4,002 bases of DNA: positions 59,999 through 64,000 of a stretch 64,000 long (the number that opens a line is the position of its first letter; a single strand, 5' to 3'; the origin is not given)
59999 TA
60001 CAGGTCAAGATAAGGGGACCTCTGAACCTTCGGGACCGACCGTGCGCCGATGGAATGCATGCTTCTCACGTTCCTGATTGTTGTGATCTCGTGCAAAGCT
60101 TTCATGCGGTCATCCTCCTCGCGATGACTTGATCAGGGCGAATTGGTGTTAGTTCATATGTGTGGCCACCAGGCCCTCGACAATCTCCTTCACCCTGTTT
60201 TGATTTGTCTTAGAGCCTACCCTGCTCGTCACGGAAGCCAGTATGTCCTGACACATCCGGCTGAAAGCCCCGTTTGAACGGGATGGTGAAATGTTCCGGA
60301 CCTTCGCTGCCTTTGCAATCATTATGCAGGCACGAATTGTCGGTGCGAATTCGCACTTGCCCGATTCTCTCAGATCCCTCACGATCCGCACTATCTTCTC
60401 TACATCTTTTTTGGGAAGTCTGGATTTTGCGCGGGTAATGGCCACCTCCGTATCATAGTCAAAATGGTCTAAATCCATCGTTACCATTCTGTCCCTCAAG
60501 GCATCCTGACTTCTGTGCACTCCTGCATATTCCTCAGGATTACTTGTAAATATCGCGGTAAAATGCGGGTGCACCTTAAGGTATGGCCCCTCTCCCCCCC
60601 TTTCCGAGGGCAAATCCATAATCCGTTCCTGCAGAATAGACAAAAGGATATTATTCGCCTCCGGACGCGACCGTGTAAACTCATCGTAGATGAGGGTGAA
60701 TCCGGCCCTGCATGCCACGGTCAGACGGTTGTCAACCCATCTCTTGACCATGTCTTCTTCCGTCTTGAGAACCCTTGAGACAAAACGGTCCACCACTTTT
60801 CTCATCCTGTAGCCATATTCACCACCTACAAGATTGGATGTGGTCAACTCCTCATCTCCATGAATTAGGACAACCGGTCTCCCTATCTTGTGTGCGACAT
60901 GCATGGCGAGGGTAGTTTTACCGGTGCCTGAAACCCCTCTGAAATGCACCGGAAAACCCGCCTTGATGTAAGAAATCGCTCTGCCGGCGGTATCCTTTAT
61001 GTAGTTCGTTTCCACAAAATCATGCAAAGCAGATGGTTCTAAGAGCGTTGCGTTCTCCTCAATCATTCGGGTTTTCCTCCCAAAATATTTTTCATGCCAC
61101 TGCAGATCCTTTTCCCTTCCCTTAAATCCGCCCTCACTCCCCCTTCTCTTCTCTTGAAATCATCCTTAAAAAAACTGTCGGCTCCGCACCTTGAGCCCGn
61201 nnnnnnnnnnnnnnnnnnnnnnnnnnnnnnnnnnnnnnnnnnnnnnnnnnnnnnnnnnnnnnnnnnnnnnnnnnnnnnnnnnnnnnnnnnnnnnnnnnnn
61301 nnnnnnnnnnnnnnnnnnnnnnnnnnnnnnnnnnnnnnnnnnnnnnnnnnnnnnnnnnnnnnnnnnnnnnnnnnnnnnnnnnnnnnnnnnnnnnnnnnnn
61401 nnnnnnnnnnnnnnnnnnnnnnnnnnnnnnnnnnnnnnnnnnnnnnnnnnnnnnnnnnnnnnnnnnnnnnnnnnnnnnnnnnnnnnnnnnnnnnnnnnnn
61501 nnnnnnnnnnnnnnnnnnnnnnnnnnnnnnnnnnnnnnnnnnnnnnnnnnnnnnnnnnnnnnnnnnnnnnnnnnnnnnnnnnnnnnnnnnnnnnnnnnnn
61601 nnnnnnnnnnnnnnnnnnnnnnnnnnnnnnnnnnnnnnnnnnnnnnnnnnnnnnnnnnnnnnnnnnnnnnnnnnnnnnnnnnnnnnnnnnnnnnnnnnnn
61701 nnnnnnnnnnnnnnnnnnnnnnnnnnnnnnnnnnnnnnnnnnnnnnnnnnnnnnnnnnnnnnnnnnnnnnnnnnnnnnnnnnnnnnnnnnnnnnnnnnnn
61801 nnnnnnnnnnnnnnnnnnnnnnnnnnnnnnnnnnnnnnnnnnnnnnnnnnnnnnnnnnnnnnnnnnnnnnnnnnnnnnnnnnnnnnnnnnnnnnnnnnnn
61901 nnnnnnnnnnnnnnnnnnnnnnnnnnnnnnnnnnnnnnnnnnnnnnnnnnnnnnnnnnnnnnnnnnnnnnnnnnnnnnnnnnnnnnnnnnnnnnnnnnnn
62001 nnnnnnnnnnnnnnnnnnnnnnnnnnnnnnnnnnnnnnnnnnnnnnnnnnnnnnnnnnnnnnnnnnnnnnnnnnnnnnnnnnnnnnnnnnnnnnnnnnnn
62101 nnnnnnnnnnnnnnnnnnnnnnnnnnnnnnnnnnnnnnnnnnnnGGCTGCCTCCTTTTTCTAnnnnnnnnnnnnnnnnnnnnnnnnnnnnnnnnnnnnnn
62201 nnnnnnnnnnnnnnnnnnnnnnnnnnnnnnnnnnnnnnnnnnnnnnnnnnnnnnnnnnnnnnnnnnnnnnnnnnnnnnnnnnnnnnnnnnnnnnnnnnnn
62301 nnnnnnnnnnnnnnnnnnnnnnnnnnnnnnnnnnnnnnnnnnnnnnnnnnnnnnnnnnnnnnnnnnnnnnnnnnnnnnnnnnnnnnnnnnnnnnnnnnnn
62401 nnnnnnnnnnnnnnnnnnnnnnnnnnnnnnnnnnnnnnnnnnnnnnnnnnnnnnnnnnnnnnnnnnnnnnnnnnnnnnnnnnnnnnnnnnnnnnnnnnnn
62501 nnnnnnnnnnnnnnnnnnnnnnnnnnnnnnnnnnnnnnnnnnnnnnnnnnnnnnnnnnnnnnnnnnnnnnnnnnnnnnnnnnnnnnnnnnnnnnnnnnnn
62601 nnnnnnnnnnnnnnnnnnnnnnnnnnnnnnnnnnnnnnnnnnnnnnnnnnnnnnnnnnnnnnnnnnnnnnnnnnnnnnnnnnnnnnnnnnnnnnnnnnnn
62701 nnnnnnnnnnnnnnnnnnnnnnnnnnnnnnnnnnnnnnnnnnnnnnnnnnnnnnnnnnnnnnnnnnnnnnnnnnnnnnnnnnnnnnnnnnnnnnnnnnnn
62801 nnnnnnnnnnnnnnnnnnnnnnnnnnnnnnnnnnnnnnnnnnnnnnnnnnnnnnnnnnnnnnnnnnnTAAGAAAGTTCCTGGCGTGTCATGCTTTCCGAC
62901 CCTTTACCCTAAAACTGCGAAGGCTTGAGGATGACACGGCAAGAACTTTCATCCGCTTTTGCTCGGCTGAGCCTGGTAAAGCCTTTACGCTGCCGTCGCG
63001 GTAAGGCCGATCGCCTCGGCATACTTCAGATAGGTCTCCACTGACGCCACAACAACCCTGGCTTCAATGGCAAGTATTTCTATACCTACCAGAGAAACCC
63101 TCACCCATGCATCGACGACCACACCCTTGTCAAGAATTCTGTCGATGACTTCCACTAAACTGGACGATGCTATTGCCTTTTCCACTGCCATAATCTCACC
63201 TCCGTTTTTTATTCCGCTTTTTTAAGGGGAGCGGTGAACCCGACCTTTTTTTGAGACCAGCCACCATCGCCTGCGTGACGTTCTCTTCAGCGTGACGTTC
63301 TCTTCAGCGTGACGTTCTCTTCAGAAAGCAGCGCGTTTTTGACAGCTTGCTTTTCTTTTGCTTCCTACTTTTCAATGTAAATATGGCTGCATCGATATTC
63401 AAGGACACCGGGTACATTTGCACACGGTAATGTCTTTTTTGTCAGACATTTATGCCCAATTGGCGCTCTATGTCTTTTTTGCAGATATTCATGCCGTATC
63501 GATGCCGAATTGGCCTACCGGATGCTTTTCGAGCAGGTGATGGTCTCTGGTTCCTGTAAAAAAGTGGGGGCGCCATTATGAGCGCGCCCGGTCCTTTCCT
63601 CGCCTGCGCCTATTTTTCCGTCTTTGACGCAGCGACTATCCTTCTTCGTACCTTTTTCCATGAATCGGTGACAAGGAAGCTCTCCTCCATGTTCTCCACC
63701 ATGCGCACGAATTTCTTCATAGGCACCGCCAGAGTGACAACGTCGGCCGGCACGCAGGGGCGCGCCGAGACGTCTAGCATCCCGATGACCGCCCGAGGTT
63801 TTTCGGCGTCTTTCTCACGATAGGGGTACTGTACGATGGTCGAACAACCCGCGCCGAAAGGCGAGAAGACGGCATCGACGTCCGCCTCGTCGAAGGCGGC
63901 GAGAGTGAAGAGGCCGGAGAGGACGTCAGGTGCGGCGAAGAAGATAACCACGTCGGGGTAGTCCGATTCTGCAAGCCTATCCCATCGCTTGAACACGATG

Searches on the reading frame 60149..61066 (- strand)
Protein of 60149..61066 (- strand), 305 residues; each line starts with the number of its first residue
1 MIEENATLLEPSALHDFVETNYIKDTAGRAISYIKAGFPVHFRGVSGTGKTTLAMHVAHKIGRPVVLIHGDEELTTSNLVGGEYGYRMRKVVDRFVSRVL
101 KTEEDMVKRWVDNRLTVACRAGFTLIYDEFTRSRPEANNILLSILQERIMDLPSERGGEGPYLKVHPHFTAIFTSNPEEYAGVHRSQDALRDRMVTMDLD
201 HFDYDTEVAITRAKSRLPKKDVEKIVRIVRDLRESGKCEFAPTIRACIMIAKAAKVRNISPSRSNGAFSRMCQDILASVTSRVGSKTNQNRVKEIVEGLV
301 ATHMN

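Call 43: search_protein_families(library=pfam, proteins=[window:60149-61066:-], max_evalue=0.0001)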
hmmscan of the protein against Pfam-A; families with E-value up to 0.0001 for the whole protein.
window:60149-61066:- (305 aa): 3 families
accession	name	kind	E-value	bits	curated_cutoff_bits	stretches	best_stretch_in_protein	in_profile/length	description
PF07728.20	AAA_5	-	3.8e-20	72.7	22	1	43-194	5-139/139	AAA domain (dynein-related subfamily)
PF13671.12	AAA_33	-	3.7e-06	27.7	27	1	41-136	3-84/143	AAA domain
PF07726.17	AAA_3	-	2.8e-05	24.5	27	0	125-195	66-130/131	ATPase family associated with various cellular activities (AAA)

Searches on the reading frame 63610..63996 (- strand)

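Call 43: search_protein_families(library=pfam, proteins=[window:63610-63996:-], max_evalue=0.0001)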
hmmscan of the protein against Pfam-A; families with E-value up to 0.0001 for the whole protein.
window:63610-63996:- (128 aa): 1 family
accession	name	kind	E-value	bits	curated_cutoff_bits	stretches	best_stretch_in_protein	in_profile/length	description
PF02596.20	DUF169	-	3.3e-17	63.5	27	1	9-102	119-209/209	Uncharacterised ArCR, COG2043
